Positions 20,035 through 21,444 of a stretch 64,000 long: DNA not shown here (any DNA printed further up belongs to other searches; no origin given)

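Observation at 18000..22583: Tightly overlapped operon: parA-like ATPase / NSS Na+ symporter / lysine-2,3-aminomutase-family radical SAM / MOP flippase-like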

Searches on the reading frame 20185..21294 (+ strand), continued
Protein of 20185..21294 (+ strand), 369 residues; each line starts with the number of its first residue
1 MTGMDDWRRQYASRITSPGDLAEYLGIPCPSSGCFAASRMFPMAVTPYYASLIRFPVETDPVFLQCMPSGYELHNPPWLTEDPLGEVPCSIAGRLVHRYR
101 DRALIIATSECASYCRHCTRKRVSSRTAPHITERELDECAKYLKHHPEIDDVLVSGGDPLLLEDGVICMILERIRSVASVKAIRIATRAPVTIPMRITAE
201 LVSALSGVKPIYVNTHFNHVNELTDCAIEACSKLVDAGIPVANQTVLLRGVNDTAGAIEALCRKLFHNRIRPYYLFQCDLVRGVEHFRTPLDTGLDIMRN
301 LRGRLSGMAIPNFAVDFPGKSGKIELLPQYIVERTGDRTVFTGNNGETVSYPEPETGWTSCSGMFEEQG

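Call 47: search_protein_families(library=pfam, proteins=[L046:11025-12104:+, L046:12105-12878:+, L046:7609-9792:-, L017:10655-11200:-, L017:7869-9155:-, L017:11291-12049:-, L036:11258-12349:+, L036:12471-13907:+, L044:12109-13749:+, L036:8524-9576:+], max_evalue=0.0001)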
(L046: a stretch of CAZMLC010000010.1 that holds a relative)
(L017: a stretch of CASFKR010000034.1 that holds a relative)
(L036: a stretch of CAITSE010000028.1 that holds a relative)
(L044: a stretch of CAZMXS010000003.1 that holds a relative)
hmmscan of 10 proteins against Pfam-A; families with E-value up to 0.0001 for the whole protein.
L046:11025-12104:+ (359 aa): 3 families
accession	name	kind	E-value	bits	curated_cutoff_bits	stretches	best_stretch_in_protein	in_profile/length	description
PF01408.29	GFO_IDH_MocA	-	3.3e-24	86.3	24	1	23-145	2-113/120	Oxidoreductase family, NAD-binding Rossmann fold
PF22725.1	GFO_IDH_MocA_C3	-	6.3e-14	52.5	27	1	164-265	3-108/124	GFO/IDH/MocA C-terminal domain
PF02894.22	GFO_IDH_MocA_C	-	4.4e-12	46.7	22.9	1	166-235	1-70/218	Oxidoreductase family, C-terminal alpha/beta domain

L046:12105-12878:+ (257 aa): 2 families
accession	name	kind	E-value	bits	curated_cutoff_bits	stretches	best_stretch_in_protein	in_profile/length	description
PF12706.13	Lactamase_B_2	-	4.3e-37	128.1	27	1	47-228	3-199/200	Beta-lactamase superfamily domain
PF00753.33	Lactamase_B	-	1.8e-10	41.5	22.7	1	35-162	6-137/196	Metallo-beta-lactamase superfamily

L046:7609-9792:- (727 aa): 2 families
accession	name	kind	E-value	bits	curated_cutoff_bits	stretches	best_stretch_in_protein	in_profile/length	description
PF01272.25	GreA_GreB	-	4.1e-13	49.5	26.9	1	639-710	4-76/77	Transcription elongation factor, GreA/GreB, C-term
PF03449.20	GreA_GreB_N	-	8.4e-13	48.8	24.5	1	567-628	8-69/71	Transcription elongation factor, N-terminal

L017:10655-11200:- (181 aa): 0 families

L017:7869-9155:- (428 aa): 1 family
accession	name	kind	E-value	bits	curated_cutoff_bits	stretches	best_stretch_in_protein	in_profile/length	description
PF03739.19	LptF_LptG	-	1.7e-56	192.2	27.9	1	64-425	1-352/353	Lipopolysaccharide export system permease LptF/LptG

L017:11291-12049:- (252 aa): 1 family
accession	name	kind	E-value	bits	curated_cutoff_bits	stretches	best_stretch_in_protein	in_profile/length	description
PF04011.17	LemA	-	1.8e-21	76.9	26.2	1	100-241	2-141/149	LemA family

L036:11258-12349:+ (363 aa): 4 families
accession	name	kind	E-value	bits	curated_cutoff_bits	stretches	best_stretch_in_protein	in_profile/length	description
PF00005.33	ABC_tran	-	9.7e-24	85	25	1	67-225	2-137/137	ABC transporter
PF08352.17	oligo_HPY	-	6.8e-23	81.3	27.1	1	276-340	1-65/65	Oligopeptide/dipeptide transporter, C-terminal region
PF13401.12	AAA_22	-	1.2e-06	29.4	27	1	77-254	6-122/130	AAA domain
PF13304.12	AAA_21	-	1.1e-05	26.1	27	1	192-260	233-303/304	AAA domain, putative AbiEii toxin, Type IV TA system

L036:12471-13907:+ (478 aa): 1 family
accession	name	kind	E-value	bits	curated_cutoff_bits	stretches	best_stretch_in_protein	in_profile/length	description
PF01554.23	MatE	-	2e-32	112.6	24.9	2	250-405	1-150/161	MatE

L044:12109-13749:+ (546 aa): 7 families
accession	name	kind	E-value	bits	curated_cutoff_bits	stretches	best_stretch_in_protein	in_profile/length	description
PF13649.12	Methyltransf_25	-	5.4e-15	56.3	27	1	330-422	1-97/97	Methyltransferase domain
PF08242.18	Methyltransf_12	-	6.4e-15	56.1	30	1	331-424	1-98/98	Methyltransferase domain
PF08241.18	Methyltransf_11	-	2.1e-12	47.9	21.2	1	331-425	1-94/95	Methyltransferase domain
PF13489.12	Methyltransf_23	-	5.8e-12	46.1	27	1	308-430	4-120/164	Methyltransferase domain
PF05401.17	NodS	-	2.1e-05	24.9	24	1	310-407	28-122/201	Nodulation protein S (NodS)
PF13847.12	Methyltransf_31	-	3.3e-05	24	27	1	329-427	6-110/145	Methyltransferase domain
PF05175.20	MTS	-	6.3e-05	23.1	23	1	321-402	27-109/170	Methyltransferase small domain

L036:8524-9576:+ (350 aa): 1 family
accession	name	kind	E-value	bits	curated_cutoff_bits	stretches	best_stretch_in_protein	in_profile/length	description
PF01370.27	Epimerase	-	1.4e-07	31.7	20.9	1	44-199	1-160/240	NAD dependent epimerase/dehydratase family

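Call 76: search_protein_families(library=pfam, proteins=[L039:3497-4060:+, L039:4057-4488:+, L039:4072-5415:-, L039:5412-6065:-, L039:6041-7207:-, L039:6011-7228:+, L039:6606-7370:-, L039:7500-8198:-, L039:8379-9023:+, L039:9099-9791:+], max_evalue=0.0001)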
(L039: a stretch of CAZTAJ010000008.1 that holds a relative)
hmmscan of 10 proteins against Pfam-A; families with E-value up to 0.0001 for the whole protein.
L039:3497-4060:+ (187 aa): 0 families

L039:4057-4488:+ (143 aa): 0 families

L039:4072-5415:- (447 aa): 1 family
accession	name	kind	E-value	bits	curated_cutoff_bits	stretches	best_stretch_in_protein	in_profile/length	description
PF13529.12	Peptidase_C39_2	-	1.6e-05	25.9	24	0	231-272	2-45/143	Peptidase_C39 like family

L039:5412-6065:- (217 aa): 1 family
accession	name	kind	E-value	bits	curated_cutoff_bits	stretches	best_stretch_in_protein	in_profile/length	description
PF01725.21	Ham1p_like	-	9.1e-65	218.5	22.5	1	14-198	1-184/186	Ham1 family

L039:6041-7207:- (388 aa): 3 families
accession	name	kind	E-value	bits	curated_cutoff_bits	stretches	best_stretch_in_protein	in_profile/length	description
PF22725.1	GFO_IDH_MocA_C3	-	1.6e-27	96.4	27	1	146-277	2-124/124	GFO/IDH/MocA C-terminal domain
PF02894.22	GFO_IDH_MocA_C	-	7.2e-16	59.1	22.9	1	149-380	1-214/218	Oxidoreductase family, C-terminal alpha/beta domain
PF01408.29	GFO_IDH_MocA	-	5e-14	53.5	24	1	5-135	1-118/120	Oxidoreductase family, NAD-binding Rossmann fold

L039:6011-7228:+ (405 aa): 0 families

L039:6606-7370:- (254 aa): 0 families

L039:7500-8198:- (232 aa): 1 family
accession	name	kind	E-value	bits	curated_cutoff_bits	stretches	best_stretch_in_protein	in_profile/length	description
PF02580.21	Tyr_Deacylase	-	3.8e-55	186.6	25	1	74-217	1-143/144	D-Tyr-tRNA(Tyr) deacylase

L039:8379-9023:+ (214 aa): 1 family
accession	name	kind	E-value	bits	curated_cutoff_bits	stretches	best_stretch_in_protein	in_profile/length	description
PF04229.20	GrpB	-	3.8e-49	167.4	25.5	1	44-201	2-158/159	GrpB protein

L039:9099-9791:+ (230 aa): 1 family
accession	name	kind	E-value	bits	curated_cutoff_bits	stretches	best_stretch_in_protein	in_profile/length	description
PF00440.29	TetR_N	-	1.5e-12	47.5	24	1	43-89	1-47/47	Bacterial regulatory proteins, tetR family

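Call 92: find_encoding_contigs(protein=P0075, flank=8000, max_places=2)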
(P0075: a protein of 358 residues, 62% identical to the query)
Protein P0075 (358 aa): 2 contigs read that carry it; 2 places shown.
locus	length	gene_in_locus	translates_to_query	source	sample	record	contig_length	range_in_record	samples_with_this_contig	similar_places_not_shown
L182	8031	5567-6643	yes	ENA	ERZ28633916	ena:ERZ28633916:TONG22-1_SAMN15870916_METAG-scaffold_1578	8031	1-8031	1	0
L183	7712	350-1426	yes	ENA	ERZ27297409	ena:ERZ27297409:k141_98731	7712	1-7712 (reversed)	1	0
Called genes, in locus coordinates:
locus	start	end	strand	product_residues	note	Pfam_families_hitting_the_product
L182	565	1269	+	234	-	-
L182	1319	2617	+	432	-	PF00330:Aconitase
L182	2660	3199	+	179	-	PF00694:Aconitase_C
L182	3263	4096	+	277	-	PF00142:Fer4_NifH, PF01656:CbiA, PF02374:ArsA_ATPase (weak), PF06564:CBP_BcsQ (weak), PF09140:MipZ (weak), PF10609:ParA (weak), PF13614:AAA_31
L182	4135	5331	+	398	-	-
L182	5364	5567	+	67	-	-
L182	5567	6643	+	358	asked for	PF13353:Fer4_12 (weak), PF04055:Radical_SAM, PF12544:LAM_C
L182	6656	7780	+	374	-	-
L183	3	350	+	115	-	?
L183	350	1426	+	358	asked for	PF13353:Fer4_12 (weak), PF04055:Radical_SAM, PF12544:LAM_C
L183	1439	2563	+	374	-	-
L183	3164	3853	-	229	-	PF03781:FGE-sulfatase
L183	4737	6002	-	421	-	PF02540:NAD_synthase (weak), PF03054:tRNA_Me_trans (faint), PF00958:GMP_synt_C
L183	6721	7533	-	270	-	-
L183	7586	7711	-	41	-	?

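Call 93: find_encoding_contigs(protein=P0080, flank=8000, max_places=1)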
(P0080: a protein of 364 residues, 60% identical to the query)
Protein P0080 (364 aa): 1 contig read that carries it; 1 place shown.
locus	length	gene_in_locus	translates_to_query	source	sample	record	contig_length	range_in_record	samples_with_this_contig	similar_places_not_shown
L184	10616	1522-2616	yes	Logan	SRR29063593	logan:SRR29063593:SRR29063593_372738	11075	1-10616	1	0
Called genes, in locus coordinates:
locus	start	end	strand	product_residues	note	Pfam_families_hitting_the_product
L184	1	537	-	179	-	?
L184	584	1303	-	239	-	PF09339:HTH_IclR (weak)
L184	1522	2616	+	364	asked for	PF04055:Radical_SAM, PF12544:LAM_C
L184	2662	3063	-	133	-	-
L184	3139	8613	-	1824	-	-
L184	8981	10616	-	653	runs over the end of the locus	PF03629:SASA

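Call 94: find_encoding_contigs(protein=P0084, flank=8000, max_places=1)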
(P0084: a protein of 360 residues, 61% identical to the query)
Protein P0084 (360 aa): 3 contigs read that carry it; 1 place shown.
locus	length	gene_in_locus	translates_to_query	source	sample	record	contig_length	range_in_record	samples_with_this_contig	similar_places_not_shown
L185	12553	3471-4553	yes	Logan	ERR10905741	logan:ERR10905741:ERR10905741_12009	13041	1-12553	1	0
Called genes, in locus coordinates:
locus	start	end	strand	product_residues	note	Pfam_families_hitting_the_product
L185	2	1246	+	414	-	?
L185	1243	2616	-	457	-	PF05167:DUF711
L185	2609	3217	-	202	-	PF13740:ACT_6 (weak), PF01842:ACT (faint), PF13740:ACT_6 (weak)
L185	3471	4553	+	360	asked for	PF04055:Radical_SAM (weak), PF12544:LAM_C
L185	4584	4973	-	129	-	-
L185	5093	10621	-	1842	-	-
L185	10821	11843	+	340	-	PF01408:GFO_IDH_MocA, PF02894:GFO_IDH_MocA_C, PF22725:GFO_IDH_MocA_C3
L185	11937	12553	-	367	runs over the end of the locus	?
